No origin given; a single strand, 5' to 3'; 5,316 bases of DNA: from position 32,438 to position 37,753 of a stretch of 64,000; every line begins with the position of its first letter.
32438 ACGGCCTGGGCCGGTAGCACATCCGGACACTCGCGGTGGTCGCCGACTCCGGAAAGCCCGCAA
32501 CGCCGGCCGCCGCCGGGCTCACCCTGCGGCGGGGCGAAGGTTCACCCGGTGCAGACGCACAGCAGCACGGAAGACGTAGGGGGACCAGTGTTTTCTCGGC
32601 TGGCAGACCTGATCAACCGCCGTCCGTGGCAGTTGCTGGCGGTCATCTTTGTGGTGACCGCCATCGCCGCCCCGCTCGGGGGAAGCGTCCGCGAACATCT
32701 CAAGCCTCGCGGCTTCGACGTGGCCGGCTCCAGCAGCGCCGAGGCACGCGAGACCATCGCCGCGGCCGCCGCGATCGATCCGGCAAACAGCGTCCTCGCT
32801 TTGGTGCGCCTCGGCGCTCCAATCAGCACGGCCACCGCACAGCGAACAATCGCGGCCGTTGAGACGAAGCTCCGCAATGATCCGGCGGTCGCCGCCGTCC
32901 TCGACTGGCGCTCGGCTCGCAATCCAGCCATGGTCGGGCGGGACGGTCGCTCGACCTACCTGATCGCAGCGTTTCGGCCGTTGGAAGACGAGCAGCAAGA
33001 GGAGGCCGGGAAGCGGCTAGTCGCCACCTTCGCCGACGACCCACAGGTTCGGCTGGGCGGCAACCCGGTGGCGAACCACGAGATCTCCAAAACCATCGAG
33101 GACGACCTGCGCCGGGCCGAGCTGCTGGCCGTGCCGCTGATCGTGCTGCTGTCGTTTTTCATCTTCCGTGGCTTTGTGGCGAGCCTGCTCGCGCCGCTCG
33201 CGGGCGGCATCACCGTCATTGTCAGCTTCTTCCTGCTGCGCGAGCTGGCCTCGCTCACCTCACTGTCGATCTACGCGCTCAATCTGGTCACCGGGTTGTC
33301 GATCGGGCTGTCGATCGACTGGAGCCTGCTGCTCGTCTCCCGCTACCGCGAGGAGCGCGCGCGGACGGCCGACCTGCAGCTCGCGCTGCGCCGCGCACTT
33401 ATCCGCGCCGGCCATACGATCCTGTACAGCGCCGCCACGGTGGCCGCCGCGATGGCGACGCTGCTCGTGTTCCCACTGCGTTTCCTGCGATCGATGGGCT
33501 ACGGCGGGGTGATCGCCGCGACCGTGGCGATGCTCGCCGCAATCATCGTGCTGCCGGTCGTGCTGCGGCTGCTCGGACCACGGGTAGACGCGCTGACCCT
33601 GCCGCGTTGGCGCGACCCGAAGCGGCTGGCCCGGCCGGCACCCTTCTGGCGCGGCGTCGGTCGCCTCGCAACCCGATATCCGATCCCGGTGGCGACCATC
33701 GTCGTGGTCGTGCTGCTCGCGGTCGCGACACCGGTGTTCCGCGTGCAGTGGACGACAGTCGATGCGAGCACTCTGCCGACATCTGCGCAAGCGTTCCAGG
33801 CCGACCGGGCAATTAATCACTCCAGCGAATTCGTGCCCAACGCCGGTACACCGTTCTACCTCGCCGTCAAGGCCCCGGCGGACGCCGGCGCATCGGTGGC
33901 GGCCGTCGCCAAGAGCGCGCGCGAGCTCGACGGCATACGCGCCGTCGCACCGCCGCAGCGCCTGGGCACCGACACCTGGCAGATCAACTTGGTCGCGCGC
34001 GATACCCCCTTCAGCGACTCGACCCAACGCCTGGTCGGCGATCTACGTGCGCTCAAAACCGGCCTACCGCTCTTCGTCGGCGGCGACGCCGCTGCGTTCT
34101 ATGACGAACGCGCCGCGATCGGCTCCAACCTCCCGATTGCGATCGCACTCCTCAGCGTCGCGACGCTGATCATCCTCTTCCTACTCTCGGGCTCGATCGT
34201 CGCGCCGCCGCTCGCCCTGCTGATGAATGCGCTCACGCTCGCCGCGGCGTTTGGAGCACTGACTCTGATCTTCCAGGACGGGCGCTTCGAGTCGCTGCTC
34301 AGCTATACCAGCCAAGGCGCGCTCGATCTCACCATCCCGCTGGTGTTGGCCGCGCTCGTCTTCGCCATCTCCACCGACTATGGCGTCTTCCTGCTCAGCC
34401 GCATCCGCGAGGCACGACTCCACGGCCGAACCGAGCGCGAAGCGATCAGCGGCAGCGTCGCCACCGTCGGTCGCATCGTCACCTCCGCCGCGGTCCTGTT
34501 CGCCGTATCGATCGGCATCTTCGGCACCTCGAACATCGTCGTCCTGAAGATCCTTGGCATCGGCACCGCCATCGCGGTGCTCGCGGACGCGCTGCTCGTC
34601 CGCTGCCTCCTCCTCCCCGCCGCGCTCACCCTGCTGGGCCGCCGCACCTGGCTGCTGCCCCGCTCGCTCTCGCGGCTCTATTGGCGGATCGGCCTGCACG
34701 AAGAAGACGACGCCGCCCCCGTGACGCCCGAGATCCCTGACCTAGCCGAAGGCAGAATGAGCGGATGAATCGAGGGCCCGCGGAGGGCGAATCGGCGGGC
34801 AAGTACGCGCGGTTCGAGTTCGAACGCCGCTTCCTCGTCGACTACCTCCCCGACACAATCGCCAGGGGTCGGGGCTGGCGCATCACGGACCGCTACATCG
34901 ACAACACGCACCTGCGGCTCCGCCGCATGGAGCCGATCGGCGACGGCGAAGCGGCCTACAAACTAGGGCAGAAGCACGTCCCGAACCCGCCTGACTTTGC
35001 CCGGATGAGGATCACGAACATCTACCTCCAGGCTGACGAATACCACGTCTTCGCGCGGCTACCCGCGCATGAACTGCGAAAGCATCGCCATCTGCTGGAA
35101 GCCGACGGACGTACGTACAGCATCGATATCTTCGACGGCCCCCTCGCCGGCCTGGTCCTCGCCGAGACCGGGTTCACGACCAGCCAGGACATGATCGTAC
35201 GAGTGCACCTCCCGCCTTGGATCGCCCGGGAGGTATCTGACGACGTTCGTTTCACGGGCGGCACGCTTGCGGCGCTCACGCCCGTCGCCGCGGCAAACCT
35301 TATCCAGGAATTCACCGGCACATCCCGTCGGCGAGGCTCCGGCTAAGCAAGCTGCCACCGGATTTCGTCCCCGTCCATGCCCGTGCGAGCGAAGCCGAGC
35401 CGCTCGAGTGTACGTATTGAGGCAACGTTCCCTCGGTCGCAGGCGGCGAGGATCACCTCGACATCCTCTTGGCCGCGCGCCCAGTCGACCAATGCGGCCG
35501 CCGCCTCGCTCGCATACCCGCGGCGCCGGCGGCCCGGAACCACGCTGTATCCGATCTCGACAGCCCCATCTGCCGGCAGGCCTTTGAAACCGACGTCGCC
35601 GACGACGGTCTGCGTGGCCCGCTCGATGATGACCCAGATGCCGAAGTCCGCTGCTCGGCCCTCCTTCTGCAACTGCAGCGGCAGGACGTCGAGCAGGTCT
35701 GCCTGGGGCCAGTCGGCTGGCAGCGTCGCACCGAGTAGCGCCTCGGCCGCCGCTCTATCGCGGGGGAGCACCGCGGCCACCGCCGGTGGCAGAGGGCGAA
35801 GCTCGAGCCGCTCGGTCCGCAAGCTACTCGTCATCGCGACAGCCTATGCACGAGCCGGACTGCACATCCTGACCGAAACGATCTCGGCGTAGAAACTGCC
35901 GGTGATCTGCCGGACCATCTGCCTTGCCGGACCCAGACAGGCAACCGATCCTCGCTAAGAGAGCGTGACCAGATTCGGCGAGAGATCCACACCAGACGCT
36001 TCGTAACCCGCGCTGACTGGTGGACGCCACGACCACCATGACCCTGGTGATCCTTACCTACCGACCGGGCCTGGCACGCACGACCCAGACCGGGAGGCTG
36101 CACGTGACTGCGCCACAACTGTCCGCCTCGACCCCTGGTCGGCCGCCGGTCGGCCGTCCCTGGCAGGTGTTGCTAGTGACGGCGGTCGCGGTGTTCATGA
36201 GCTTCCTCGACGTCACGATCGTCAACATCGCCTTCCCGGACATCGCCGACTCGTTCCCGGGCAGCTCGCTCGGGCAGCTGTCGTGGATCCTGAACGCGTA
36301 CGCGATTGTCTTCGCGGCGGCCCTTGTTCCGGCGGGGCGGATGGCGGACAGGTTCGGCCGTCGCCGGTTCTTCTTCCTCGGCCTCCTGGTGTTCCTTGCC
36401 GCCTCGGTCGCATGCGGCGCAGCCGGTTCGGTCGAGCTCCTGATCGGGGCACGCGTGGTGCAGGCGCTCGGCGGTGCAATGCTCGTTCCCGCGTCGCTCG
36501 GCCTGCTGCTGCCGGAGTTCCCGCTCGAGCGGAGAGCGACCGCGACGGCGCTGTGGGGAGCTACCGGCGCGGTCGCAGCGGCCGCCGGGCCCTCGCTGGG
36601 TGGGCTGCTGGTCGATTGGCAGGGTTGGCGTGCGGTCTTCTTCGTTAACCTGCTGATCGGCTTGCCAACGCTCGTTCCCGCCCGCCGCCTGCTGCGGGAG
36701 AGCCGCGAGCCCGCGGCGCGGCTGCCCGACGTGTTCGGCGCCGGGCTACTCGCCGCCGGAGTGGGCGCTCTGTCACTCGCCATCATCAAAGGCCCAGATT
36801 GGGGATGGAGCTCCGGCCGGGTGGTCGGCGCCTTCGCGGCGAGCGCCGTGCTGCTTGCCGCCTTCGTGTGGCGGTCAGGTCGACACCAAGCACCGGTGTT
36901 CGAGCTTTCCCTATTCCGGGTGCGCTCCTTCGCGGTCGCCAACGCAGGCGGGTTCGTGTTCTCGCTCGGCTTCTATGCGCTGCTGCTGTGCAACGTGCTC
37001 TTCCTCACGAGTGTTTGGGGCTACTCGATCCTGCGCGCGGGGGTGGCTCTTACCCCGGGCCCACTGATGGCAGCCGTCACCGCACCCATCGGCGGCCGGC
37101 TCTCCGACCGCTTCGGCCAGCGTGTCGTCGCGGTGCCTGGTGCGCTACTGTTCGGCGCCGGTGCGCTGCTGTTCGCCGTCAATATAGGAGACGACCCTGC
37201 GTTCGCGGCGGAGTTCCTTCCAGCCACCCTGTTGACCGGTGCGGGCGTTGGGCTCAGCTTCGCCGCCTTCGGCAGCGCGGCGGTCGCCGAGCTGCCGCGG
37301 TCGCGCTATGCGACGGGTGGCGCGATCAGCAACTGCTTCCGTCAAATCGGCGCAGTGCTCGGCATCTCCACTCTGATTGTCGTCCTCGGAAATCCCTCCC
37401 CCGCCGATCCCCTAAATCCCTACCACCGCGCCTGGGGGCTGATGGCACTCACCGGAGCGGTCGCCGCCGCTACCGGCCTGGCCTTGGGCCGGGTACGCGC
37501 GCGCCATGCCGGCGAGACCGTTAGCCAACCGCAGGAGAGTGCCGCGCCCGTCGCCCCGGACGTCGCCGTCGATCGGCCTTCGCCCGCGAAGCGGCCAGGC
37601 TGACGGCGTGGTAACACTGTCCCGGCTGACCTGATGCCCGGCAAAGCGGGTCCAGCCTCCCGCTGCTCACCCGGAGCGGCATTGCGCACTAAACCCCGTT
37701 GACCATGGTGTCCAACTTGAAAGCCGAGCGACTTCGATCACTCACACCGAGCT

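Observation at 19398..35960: Five copies of a conserved 70-95 nt CTGCC-box element, each in sense orientation upstream of an efflux pump or DHFR-family gene: candidate new leader RNA or operator regulon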

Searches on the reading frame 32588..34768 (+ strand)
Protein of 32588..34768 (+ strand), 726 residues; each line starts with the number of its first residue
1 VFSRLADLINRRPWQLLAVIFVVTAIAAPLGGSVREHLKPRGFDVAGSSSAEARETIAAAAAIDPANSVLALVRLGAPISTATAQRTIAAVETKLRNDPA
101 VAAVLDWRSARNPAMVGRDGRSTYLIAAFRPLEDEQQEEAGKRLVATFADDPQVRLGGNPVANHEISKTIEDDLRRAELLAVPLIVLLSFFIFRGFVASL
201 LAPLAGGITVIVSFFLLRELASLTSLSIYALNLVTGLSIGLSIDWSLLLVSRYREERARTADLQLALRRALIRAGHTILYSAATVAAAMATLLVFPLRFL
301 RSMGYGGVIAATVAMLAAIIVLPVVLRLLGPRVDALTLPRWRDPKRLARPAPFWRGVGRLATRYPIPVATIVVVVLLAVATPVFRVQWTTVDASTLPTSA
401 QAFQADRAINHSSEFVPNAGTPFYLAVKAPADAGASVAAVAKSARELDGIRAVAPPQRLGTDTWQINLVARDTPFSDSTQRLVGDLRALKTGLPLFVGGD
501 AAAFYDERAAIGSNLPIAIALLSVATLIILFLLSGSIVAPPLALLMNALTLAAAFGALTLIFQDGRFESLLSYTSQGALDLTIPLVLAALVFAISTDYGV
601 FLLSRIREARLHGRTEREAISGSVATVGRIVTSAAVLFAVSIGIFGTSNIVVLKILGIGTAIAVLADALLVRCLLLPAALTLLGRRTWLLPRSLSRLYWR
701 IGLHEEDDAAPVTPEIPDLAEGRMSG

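Call 13: search_protein_families(library=pfam, proteins=[window:32588-34768:+], max_evalue=0.001)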
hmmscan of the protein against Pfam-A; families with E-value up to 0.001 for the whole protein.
window:32588-34768:+ (726 aa): 1 family
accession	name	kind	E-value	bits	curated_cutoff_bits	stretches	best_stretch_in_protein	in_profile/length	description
PF03176.21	MMPL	-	3.4e-67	227.2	20.5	2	49-368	8-333/333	MMPL family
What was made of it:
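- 32588..35346 (+): Targets of B: the MMPL transporter 32588-34768 and an overlapping 193-aa ORF 34765-35346 with no Pfam hit. call 13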

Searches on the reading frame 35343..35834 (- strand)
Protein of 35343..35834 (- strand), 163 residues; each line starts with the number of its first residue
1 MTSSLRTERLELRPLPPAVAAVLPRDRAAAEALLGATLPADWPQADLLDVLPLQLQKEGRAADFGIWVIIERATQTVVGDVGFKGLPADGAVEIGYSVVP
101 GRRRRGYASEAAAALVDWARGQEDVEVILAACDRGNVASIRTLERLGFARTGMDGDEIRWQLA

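Call 13: search_protein_families(library=pfam, proteins=[window:35343-35834:-], max_evalue=0.001)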
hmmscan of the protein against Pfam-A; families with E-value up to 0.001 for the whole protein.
window:35343-35834:- (163 aa): 2 families
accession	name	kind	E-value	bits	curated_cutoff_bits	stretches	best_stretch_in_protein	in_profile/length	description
PF13302.13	Acetyltransf_3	-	1.7e-21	77.8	25.4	1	9-148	1-137/138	Acetyltransferase (GNAT) domain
PF00583.31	Acetyltransf_1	-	3e-12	47.3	20.7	1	38-148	12-116/116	Acetyltransferase (GNAT) family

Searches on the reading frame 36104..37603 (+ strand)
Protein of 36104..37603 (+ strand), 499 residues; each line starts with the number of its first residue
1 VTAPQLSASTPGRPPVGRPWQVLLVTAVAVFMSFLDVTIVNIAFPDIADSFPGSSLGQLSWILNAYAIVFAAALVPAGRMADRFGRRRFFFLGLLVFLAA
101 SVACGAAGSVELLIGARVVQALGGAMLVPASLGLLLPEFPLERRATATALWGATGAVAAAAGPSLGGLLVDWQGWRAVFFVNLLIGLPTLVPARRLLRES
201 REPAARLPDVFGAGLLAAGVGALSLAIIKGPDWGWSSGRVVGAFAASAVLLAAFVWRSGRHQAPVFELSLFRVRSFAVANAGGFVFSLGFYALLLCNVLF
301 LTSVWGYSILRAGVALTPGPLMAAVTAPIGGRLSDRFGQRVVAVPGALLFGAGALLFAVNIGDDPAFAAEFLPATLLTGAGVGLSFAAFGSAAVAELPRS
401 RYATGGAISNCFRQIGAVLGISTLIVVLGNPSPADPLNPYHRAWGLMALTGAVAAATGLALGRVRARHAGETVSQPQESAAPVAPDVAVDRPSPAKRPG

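Call 13: search_protein_families(library=pfam, proteins=[window:36104-37603:+], max_evalue=0.001)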
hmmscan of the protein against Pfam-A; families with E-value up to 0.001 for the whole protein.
window:36104-37603:+ (499 aa): 3 families
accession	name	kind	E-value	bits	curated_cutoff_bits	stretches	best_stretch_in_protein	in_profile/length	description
PF07690.21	MFS_1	-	1.6e-47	162.6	33.4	2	27-256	2-224/347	Major Facilitator Superfamily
PF05977.19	MFS_3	-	6e-07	28.7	27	1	75-213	63-209/524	Transmembrane secretion effector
PF00083.30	Sugar_tr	-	0.00015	21.2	22.3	1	57-123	46-115/452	Sugar (and other) transporter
